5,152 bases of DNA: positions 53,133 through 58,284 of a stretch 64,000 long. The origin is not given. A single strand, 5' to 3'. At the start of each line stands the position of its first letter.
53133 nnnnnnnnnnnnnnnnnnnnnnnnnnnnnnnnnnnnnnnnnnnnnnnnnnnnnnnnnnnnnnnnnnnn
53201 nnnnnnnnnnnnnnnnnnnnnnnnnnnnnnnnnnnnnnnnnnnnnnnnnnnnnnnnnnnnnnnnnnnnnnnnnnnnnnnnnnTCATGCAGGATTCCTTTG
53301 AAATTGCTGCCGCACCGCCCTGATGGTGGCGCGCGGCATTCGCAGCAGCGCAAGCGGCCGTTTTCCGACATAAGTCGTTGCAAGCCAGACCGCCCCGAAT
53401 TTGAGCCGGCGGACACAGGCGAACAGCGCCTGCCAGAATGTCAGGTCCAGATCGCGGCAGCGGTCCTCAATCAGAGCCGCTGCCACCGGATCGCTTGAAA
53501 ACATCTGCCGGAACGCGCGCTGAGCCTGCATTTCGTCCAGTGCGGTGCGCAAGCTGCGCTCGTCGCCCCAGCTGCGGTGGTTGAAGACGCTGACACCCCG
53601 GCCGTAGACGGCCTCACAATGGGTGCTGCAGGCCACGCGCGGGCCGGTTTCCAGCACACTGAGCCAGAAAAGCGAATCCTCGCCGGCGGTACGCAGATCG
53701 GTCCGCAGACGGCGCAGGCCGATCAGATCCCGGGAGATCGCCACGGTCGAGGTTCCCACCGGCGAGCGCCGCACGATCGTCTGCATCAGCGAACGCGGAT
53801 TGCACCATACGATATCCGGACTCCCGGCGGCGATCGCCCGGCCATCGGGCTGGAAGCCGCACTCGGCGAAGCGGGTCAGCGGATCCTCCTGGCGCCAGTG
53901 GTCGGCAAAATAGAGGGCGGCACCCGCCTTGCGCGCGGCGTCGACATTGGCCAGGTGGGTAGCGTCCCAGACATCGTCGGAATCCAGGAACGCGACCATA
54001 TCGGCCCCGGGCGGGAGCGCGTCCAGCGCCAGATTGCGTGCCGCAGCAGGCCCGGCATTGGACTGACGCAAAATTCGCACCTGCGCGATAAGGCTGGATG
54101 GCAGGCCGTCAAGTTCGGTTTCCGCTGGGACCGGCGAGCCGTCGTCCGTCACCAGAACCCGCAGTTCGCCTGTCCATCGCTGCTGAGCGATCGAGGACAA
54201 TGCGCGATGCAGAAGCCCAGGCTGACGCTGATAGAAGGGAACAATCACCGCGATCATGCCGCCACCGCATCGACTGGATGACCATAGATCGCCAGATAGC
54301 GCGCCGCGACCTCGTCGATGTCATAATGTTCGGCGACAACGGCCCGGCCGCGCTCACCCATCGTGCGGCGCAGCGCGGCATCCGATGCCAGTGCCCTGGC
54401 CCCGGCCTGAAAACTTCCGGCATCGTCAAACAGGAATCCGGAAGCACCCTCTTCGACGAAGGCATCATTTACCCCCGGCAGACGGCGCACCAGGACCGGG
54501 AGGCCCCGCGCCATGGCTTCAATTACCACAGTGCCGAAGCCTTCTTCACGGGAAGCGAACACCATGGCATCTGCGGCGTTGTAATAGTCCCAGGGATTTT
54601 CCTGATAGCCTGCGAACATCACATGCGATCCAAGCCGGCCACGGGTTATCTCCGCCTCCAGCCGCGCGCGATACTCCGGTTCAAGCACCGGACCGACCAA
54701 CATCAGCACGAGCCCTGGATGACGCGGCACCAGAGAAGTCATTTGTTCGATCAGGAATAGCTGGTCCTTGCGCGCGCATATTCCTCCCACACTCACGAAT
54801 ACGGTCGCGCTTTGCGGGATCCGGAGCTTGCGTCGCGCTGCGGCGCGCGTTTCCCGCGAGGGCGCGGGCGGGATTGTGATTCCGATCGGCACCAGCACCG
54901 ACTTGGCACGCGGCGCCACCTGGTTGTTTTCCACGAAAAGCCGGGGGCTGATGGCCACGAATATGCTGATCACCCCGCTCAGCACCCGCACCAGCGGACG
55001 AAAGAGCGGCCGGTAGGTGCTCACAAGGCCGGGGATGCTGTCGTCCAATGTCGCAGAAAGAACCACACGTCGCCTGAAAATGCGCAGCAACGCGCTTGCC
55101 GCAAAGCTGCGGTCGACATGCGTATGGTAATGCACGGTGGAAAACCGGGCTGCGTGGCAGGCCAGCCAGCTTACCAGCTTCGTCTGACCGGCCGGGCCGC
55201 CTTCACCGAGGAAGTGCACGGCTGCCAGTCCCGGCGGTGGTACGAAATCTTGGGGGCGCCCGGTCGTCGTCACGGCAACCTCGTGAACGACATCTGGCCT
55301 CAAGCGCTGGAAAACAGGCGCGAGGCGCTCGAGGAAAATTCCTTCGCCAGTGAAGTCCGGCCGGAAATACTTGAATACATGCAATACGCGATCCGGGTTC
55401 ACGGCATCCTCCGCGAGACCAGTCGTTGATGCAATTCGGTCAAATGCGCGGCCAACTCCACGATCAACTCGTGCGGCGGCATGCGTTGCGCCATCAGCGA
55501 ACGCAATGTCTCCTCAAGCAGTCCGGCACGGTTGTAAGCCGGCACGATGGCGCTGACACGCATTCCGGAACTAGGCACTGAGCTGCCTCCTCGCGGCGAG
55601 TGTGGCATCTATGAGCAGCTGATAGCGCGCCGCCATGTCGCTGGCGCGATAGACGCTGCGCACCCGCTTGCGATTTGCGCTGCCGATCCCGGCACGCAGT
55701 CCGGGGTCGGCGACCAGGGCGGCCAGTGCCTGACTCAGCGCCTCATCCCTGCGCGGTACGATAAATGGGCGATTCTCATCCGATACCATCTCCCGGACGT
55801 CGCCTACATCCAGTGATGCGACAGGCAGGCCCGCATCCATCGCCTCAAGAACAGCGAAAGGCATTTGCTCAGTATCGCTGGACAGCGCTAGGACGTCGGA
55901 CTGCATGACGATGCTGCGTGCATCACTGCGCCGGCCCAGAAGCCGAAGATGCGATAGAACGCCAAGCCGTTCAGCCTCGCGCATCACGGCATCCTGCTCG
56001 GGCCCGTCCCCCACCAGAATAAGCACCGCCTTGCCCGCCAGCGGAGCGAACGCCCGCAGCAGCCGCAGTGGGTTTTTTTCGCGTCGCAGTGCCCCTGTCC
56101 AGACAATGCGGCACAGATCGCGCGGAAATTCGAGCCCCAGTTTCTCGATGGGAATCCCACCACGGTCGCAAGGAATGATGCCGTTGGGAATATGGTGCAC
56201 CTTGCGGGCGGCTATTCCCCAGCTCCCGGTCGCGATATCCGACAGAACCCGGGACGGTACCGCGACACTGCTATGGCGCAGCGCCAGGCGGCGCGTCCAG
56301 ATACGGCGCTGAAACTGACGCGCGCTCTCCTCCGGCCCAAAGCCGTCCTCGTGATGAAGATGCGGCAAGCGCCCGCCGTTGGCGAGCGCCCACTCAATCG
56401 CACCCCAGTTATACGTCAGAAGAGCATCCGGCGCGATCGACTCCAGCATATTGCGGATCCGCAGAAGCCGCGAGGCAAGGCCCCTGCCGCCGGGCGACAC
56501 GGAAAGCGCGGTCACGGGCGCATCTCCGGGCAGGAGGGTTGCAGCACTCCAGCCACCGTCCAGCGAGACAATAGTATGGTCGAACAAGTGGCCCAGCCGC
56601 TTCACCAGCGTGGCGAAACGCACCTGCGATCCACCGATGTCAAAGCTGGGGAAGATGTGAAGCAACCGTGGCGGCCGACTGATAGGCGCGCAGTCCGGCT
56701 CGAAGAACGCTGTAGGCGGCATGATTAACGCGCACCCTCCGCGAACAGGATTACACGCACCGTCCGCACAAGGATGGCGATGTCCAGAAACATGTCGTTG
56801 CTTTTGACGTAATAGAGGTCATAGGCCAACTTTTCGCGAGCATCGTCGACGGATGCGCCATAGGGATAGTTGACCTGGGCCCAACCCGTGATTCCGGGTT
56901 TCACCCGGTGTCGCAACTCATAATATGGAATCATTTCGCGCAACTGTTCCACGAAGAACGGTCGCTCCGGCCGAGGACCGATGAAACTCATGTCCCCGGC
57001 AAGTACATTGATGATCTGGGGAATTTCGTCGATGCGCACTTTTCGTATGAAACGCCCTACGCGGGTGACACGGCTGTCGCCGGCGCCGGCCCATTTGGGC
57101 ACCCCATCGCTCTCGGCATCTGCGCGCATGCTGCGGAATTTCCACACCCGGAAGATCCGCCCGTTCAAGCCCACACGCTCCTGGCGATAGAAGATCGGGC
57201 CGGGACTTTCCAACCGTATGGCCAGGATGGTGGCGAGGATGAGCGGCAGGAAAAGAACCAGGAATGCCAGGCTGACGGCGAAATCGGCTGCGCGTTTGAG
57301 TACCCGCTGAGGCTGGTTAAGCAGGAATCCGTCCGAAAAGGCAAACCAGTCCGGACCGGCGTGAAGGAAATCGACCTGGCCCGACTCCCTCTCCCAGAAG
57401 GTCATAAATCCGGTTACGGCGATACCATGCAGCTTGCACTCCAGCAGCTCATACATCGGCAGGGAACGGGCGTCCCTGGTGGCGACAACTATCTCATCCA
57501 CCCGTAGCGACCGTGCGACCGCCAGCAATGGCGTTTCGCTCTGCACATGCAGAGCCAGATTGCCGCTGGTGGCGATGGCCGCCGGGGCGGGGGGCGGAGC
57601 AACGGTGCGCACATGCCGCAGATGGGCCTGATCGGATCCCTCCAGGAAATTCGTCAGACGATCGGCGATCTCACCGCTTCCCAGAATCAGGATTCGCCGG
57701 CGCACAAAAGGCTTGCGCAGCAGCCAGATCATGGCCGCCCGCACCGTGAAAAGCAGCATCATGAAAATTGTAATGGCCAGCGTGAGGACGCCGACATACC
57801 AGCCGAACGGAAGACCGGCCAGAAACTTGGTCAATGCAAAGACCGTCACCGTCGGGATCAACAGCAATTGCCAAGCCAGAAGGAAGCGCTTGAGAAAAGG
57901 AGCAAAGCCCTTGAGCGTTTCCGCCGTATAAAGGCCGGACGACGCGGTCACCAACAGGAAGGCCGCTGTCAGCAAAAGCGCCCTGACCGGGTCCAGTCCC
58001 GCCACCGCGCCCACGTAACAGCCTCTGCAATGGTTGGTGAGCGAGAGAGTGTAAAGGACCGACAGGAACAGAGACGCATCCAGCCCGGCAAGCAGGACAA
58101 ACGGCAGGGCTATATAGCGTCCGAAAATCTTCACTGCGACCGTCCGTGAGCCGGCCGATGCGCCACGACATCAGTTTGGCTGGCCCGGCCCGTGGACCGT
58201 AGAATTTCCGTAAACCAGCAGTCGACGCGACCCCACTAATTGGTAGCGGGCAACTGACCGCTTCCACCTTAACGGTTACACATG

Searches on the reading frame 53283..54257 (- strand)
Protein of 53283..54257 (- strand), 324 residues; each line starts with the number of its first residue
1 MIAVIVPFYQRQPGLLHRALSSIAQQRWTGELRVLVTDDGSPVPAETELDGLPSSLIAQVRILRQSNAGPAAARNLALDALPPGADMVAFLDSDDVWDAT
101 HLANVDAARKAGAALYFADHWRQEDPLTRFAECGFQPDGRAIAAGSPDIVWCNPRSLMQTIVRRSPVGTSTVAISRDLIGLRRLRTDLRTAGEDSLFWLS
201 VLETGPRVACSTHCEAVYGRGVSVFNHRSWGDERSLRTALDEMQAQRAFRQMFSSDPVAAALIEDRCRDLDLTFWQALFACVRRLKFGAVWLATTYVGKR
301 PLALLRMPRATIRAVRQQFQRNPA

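Call 9: search_protein_families(library=pfam, proteins=[window:53283-54257:-], max_evalue=0.001)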
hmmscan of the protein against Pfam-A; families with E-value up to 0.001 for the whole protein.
window:53283-54257:- (324 aa): 2 families
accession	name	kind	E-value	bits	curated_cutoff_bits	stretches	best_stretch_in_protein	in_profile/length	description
PF00535.33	Glycos_transf_2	-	2.5e-13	50.7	23.3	1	4-104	2-98/168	Glycosyl transferase family 2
PF13641.12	Glyco_tranf_2_3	-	5.7e-06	27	27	1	2-211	3-204/230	Glycosyltransferase like family 2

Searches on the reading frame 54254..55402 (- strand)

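Call 9: search_protein_families(library=pfam, proteins=[window:54254-55402:-], max_evalue=0.001)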
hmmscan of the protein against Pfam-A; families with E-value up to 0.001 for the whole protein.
window:54254-55402:- (382 aa): 4 families
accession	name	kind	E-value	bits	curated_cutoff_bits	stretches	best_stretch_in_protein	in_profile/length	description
PF00534.26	Glycos_transf_1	-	3e-28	98.9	26.4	1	187-354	3-171/172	Glycosyl transferases group 1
PF13692.12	Glyco_trans_1_4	-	4.5e-23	82.5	27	1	201-341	3-142/142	Glycosyl transferases group 1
PF13524.12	Glyco_trans_1_2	-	1.9e-08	34.8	25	1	229-370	13-143/144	Glycosyl transferase-like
PF20706.3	GT4-conflict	-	2.6e-08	33.7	26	1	231-318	233-323/385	Family 4 Glycosyltransferase in conflict systems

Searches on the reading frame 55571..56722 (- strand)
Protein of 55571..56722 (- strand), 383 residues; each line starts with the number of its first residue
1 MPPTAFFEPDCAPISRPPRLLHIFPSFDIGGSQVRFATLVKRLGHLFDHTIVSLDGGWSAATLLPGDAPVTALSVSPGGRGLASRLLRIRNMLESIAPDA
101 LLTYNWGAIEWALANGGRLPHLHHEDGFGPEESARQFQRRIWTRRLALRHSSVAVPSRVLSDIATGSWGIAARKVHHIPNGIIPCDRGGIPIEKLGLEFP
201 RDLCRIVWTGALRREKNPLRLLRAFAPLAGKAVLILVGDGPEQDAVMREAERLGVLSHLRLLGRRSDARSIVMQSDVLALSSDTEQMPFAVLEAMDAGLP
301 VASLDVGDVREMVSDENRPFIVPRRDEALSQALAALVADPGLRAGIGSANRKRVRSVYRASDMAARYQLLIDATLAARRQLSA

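Call 9: search_protein_families(library=pfam, proteins=[window:55571-56722:-], max_evalue=0.001)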
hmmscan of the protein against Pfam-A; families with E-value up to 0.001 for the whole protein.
window:55571-56722:- (383 aa): 4 families
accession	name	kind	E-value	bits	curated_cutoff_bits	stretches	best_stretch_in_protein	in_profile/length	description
PF00534.26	Glycos_transf_1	-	7.9e-25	87.8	26.4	1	206-353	18-172/172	Glycosyl transferases group 1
PF13692.12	Glyco_trans_1_4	-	1.8e-24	87.1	27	1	205-339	3-142/142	Glycosyl transferases group 1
PF13579.12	Glyco_trans_4_4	-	5.4e-11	43.5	29.7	1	30-181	1-158/158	Glycosyl transferase 4-like domain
PF13439.12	Glyco_transf_4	-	3.3e-09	37.4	28.5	1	29-182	1-166/170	Glycosyltransferase Family 4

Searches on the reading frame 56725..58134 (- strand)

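Call 9: search_protein_families(library=pfam, proteins=[window:56725-58134:-], max_evalue=0.001)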
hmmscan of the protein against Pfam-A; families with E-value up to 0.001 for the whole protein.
window:56725-58134:- (469 aa): 1 family
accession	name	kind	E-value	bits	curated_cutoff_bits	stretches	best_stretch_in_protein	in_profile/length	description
PF02397.22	Bac_transf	-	2.7e-66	222.9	27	1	280-463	1-178/179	Bacterial sugar transferase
